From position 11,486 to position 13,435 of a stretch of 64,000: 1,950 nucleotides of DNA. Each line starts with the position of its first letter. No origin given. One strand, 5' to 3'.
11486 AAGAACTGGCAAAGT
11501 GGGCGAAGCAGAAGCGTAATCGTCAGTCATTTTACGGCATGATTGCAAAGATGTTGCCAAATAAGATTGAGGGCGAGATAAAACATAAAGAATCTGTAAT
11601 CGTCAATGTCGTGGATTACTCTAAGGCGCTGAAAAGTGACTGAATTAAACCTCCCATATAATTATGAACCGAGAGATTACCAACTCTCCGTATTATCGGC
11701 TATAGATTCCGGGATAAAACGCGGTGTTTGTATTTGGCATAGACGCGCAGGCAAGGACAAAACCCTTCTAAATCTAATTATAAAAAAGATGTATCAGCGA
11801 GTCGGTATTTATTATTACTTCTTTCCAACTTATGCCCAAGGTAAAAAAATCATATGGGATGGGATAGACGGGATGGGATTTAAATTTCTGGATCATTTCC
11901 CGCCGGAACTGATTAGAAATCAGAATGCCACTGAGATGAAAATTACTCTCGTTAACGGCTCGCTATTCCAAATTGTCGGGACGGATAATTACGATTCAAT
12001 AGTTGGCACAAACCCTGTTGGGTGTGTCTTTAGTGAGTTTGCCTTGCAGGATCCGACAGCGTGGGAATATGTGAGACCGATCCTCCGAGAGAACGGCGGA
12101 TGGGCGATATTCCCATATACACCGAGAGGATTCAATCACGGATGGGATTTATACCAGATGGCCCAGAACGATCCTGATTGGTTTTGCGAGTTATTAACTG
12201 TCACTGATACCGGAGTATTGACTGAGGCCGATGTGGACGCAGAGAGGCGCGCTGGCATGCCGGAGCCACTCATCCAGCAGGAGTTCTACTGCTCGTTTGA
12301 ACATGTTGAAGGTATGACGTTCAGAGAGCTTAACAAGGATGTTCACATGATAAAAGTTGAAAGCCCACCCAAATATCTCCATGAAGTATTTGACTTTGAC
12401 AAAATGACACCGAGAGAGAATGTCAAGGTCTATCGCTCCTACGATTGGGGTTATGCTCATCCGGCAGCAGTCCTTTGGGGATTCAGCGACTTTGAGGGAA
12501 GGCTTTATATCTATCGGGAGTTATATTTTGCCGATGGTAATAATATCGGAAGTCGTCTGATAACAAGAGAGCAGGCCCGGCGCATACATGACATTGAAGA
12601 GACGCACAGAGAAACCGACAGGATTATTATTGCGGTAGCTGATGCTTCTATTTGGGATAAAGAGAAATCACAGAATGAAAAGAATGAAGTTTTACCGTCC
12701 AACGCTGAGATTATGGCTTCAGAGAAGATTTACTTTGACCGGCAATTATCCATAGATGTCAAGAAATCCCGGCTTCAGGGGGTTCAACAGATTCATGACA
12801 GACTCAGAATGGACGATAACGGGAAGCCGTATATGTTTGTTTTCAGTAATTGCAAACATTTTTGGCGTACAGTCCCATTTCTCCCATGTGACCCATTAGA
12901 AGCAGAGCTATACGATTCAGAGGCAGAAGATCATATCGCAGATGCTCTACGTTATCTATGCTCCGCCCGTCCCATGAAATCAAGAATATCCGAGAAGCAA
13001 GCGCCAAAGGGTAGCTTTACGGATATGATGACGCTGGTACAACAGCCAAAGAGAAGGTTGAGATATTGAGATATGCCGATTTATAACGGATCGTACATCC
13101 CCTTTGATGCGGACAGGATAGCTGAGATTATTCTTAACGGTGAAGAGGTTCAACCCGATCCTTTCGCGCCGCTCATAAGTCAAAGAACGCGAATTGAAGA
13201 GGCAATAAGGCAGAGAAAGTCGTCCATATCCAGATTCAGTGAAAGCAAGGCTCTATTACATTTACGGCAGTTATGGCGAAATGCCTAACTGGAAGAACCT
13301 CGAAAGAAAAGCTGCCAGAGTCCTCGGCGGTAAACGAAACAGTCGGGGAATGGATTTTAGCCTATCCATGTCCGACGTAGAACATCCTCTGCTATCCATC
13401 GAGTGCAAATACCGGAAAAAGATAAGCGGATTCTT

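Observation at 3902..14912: Compact integrase / primase-helicase / terminase island with no recognisable virion or lysis genes: candidate phage satellite of an unusual terminase-carrying type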

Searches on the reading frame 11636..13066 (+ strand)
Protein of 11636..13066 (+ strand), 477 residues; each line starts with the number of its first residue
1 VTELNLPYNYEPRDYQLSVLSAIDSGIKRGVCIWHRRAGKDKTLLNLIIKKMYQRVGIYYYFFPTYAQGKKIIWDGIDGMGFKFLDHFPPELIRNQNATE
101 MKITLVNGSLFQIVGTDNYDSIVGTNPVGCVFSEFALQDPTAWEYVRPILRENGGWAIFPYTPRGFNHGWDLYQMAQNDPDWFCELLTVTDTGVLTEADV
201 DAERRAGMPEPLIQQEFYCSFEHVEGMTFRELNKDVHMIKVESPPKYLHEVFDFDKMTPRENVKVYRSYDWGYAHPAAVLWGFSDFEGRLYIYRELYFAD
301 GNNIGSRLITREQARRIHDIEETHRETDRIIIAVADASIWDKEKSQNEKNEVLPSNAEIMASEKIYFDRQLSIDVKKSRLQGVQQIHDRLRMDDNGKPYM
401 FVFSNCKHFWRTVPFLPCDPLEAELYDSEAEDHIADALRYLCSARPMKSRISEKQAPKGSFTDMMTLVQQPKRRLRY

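Call 12: search_protein_families(library=pfam, proteins=[window:11636-13066:+], max_evalue=0.1)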
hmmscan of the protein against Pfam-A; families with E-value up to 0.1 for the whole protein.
window:11636-13066:+ (477 aa): 1 family
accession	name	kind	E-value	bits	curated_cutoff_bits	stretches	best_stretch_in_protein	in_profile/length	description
PF20779.2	MACPF_D2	-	0.0093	16.4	24.2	1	324-377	29-84/103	MACPF protein, D2 domain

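Call 14: search_protein_families(library=phrogs, proteins=[window:11636-13066:+], max_evalue=0.01)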
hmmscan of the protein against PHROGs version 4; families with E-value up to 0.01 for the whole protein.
window:11636-13066:+ (477 aa): 2 families
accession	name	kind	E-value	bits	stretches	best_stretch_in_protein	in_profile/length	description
phrog_2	-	head and packaging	4e-27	96.3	1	5-453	260-601/807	terminase large subunit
phrog_5653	-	head and packaging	1.1e-06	29.5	1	250-454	17-189/199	terminase large subunit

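Call 15: find_related_loci(query=window:11636-13066:+, collection=genome_contigs, flank=10000)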
Query window:11636-13066:+ (477 aa) in genome_contigs; peptide patterns used: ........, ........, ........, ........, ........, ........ (x = any residue, [..] = any of these).
29 stretches matched a pattern; 3 encode a relative of the query (tblastn E <= 1e-3); 3 distinct loci.
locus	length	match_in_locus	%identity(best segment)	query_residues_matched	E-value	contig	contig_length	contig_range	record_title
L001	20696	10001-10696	50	3-234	6e-77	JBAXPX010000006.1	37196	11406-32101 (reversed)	MAG: bacterium isolate ELA542 MAG542_6, whole genome shotgun sequence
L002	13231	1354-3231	56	1-222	1e-58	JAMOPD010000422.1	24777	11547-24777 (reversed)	MAG: Thermococcaceae archaeon isolate 4559-240_metabat1_scaf2bin.019 4559-240_scaffold_988_c1, whole genome shotgun sequ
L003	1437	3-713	42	12-221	1e-52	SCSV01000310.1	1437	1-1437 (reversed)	MAG: Salinibacterium sp. isolate FW300_bin.11 FW300_bin.11-131537, whole genome shotgun sequence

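Call 16: find_homologous_proteins(query=window:11636-13066:+)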
Query window:11636-13066:+ (477 aa): 5066 proteins with E <= 0.001 among 8000 candidates; the best 120 are listed.
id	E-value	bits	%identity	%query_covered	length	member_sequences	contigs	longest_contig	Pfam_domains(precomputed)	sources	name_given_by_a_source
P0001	0.0e+0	1013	100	89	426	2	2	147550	-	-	-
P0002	8.5e-232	789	71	95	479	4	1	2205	-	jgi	jgi:hypothetical protein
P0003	2.3e-210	718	66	94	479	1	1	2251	-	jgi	jgi:hypothetical protein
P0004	2.0e-202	692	64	96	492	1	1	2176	-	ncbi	-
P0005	1.9e-197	675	62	96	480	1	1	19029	-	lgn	-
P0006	1.7e-174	600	57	94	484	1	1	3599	-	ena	-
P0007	5.0e-117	410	45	93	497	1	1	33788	-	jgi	jgi:hypothetical protein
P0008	3.0e-115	404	46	93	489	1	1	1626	-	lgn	-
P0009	7.9e-113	396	46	90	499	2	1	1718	-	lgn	-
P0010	1.7e-108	382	69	46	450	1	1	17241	-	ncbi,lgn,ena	-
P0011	1.9e-108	382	65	50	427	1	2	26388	-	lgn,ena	-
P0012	2.1e-107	379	44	94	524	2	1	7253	-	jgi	jgi:hypothetical protein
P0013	2.2e-107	378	69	46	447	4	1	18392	-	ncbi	-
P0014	5.9e-107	377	70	46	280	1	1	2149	-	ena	-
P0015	1.8e-106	375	67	47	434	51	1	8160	-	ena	-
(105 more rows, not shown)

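Call 17: find_encoding_contigs(protein=P0005, flank=10000, max_places=4)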
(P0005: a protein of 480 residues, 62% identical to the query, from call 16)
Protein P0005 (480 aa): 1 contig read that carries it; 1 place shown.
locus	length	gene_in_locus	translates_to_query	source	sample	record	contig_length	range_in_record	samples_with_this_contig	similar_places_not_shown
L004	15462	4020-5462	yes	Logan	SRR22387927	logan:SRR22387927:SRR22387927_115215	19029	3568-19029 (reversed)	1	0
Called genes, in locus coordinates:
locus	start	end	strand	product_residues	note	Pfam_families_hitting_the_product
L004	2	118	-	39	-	?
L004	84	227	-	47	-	-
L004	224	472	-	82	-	-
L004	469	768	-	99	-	-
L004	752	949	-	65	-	-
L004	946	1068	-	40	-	-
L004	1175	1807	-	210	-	-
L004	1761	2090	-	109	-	-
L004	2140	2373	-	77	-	-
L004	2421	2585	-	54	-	-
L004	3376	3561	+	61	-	PF09723:Zn_ribbon_8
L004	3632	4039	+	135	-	PF16677:GP3_package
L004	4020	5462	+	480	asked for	-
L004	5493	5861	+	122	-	PF01844:HNH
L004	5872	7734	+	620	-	-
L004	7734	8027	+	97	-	-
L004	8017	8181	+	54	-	PF10122:Zn_ribbon_Com (weak)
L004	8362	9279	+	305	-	-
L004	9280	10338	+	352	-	-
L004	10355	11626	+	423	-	-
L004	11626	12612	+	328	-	-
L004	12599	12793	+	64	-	-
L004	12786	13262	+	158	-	PF25084:LbH_EIF2B (faint), PF14602:Hexapep_2 (faint), PF25087:GMPPB_C (faint), PF00132:Hexapep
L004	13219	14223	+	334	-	-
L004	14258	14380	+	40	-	-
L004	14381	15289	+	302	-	-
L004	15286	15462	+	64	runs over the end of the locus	-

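Call 18: find_encoding_contigs(protein=P0007, flank=10000, max_places=4)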
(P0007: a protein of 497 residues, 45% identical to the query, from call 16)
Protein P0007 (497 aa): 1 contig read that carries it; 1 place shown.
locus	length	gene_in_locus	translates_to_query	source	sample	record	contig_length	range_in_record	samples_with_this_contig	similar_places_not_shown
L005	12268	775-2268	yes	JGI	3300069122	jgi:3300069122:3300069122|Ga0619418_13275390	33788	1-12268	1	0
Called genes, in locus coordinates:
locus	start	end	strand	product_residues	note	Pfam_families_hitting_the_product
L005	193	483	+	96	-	-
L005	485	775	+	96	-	-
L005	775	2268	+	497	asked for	-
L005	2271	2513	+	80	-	-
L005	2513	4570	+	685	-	PF16510:P22_portal (weak)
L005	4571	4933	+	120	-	-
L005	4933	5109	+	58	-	-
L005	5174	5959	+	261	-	-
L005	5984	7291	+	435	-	-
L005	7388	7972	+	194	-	-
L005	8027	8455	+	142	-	-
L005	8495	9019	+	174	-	-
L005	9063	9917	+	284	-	PF24175:SU10_adaptor (weak)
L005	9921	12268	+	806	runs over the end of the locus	-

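Call 21: find_encoding_contigs(protein=P0006, flank=10000, max_places=3)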
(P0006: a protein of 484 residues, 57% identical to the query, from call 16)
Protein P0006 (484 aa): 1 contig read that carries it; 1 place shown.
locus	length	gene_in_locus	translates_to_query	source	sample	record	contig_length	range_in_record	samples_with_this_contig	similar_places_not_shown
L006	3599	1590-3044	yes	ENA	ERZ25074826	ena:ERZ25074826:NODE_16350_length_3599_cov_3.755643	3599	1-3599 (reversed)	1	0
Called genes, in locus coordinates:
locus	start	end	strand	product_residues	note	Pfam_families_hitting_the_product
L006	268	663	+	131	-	PF15891:Nuc_deoxyri_tr2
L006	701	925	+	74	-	-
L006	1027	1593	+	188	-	PF03592:Terminase_2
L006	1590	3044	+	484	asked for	-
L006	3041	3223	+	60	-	-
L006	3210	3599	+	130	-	?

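Call 22: find_encoding_contigs(protein=P0002, flank=10000, max_places=3)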
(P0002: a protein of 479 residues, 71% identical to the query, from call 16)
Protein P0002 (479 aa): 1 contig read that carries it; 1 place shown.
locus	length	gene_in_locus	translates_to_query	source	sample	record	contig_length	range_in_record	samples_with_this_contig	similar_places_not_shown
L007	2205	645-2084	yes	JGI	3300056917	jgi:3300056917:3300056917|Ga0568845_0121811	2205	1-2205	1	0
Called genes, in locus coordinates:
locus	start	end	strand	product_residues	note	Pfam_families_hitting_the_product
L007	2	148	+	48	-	?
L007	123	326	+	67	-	-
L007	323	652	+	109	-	-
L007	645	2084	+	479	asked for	-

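Call 23: find_encoding_contigs(protein=P0004, flank=10000, max_places=3)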
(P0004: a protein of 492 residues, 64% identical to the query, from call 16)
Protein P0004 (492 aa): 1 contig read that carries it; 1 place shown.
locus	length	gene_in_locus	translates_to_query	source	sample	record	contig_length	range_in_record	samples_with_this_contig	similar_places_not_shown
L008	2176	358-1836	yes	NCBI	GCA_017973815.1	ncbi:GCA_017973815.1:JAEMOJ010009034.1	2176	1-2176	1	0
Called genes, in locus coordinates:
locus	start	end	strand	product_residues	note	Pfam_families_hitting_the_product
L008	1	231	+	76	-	?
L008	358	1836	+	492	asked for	-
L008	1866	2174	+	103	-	?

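Call 26: find_related_loci(query=window:11636-13066:+, collection=viral_contigs, flank=10000)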
Query window:11636-13066:+ (477 aa) in viral_contigs; peptide patterns used: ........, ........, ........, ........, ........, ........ (x = any residue, [..] = any of these).
66 stretches matched a pattern; 43 encode a relative of the query (tblastn E <= 1e-3); 43 distinct loci.
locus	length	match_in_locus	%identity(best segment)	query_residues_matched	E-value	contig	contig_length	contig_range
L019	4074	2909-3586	66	3-222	4e-105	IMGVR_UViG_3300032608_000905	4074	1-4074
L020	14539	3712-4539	57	3-283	2e-101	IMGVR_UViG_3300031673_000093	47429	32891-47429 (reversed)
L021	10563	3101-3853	58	3-245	3e-97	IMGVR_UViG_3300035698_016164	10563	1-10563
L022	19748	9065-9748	60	3-229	2e-96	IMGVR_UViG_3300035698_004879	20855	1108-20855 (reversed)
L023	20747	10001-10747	55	1-251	3e-94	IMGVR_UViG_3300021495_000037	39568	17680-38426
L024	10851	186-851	61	1-222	2e-93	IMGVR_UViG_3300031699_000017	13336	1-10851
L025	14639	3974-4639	64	3-222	7e-91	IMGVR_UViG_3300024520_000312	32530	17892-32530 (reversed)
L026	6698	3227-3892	64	3-222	7e-91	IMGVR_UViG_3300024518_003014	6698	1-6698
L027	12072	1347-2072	56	2-244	2e-90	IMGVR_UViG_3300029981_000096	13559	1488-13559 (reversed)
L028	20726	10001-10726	56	2-244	2e-90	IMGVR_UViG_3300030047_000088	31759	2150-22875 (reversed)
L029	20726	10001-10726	56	2-244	2e-90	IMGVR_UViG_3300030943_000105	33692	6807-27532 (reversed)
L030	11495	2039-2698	60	3-221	1e-89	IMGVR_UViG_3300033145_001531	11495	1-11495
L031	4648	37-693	60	3-222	6e-90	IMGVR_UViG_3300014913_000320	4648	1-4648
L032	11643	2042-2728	59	4-225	1e-89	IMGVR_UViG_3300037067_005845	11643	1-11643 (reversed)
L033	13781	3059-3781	56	3-244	1e-88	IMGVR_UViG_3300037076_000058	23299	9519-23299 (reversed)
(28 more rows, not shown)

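Call 33: search_solved_structures(query=window:11636-13066:+, max_evalue=1, show_alignments=2)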
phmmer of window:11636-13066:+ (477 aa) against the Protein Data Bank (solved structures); distinct sequences matched with E-value up to 1: 2.
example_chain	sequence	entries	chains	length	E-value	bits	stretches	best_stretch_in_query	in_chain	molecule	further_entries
4znj_A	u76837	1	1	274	0.0049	19.3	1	10-175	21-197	Phage terminase large subunit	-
4zni_A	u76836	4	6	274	0.012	18.1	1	10-175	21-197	Phage terminase large subunit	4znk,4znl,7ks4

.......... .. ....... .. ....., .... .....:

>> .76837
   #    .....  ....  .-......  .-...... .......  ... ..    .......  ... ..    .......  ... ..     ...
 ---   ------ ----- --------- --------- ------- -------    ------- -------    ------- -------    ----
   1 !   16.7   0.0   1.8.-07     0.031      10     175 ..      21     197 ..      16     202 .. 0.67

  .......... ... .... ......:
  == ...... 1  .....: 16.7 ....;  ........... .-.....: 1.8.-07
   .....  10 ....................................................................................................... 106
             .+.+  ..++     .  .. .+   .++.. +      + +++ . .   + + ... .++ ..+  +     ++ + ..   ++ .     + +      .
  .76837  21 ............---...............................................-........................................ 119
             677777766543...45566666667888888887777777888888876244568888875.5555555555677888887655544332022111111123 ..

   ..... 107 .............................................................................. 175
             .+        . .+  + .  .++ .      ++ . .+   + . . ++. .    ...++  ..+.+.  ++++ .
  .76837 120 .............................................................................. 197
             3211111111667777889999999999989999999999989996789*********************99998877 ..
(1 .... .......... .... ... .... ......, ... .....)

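Call 75: find_encoding_contigs(protein=P0001, flank=10000, max_places=6)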
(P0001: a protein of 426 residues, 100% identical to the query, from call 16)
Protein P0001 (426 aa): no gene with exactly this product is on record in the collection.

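Call 103: search_dna_similar(query=window:11636-13066:+, collection=phages, mode=protein, max_rows=12)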
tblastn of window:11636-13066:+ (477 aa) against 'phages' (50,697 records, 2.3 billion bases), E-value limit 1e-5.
Records with a match: 1628; places in all: 1628; records where one place covers at least 80% of the query: 13.
Best place of each record, by identity: <60% 1628.
By first word of the organism name: Vibrio 482; Salmonella 277; Escherichia 166; Pseudomonas 122; Klebsiella 95; Arthrobacter 75; Microbacterium 58; Gordonia 33; Pelagibacter 29; Mycobacterium 28; and 59 more.
By host as written in the record: - 470; Escherichia coli 55; Arthrobacter sp. ATCC 21022 54; Pseudomonas aeruginosa 40; Salmonella enterica subsp. enterica serovar Enteritidis PT1 39; Vibrio harveyi BAA-1116 36; Microbacterium foliorum NRRL B-24224 35; Pseudomonas aeruginosa PAO1 29; and 309 more.
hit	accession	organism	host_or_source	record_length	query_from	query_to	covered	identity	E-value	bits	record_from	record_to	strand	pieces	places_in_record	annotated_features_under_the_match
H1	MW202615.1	Caudoviricetes sp.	Manatee Spring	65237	4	221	46%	54.5%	2e-77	269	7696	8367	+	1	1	large subunit terminase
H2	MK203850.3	Alteromonas phage ZP6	Alteromonas macleodii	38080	1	234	49%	48.8%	6e-64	230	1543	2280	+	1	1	terminase large subunit | hypothetical protein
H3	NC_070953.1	Alteromonas phage ZP6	Alteromonas macleodii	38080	1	234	49%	48.8%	6e-64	230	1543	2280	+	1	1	terminase large subunit | hypothetical protein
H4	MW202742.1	Caudoviricetes sp.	Manatee Spring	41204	10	229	46%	51.5%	3e-68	242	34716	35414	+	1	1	large subunit terminase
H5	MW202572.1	Caudoviricetes sp.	Manatee Spring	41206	10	229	46%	51.5%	3e-68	242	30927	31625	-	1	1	large subunit terminase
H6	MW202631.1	Caudoviricetes sp.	Manatee Spring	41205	10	229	46%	51.5%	3e-68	242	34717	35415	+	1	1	large subunit terminase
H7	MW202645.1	Bacteriophage sp.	Manatee Spring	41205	10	229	46%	51.5%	3e-68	242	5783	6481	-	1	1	large subunit terminase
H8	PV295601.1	Vibrio phage vB_VibP_ZCVPP1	Vibrio parahaemolyticus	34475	4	237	49%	48.3%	2e-66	237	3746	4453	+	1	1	structural protein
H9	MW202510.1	Caudoviricetes sp.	Manatee Spring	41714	1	222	47%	50.9%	7e-74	259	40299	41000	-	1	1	large subunit terminase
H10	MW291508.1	Stenotrophomonas phage BUCT555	Stenotrophomonas maltophilia 1207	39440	2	279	58%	39.9%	6e-59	215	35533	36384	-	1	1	terminase large subunit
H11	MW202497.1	Caudoviricetes sp.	Manatee Spring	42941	31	448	88%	26.0%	5e-23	108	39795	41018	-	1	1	large subunit terminase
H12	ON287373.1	Serratia phage vB_SmaM-Kamaji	Serratia marcescens LVF3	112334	12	440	90%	25.0%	3e-12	76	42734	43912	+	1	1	terminase large subunit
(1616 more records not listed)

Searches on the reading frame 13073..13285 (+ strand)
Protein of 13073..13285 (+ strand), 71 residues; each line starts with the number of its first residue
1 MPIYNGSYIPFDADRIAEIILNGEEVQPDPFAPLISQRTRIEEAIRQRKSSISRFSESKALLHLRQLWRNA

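Call 12: search_protein_families(library=pfam, proteins=[window:13073-13285:+], max_evalue=0.1)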
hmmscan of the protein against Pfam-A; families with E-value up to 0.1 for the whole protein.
window:13073-13285:+ (71 aa): 0 families

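Call 14: search_protein_families(library=phrogs, proteins=[window:13073-13285:+], max_evalue=0.01)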
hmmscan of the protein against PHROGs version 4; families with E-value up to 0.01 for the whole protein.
window:13073-13285:+ (71 aa): 0 families

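Call 101: search_protein_families(library=padloc, proteins=[window:13073-13285:+], max_evalue=0.01)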
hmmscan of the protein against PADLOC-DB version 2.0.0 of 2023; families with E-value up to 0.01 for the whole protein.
window:13073-13285:+ (71 aa): 0 families
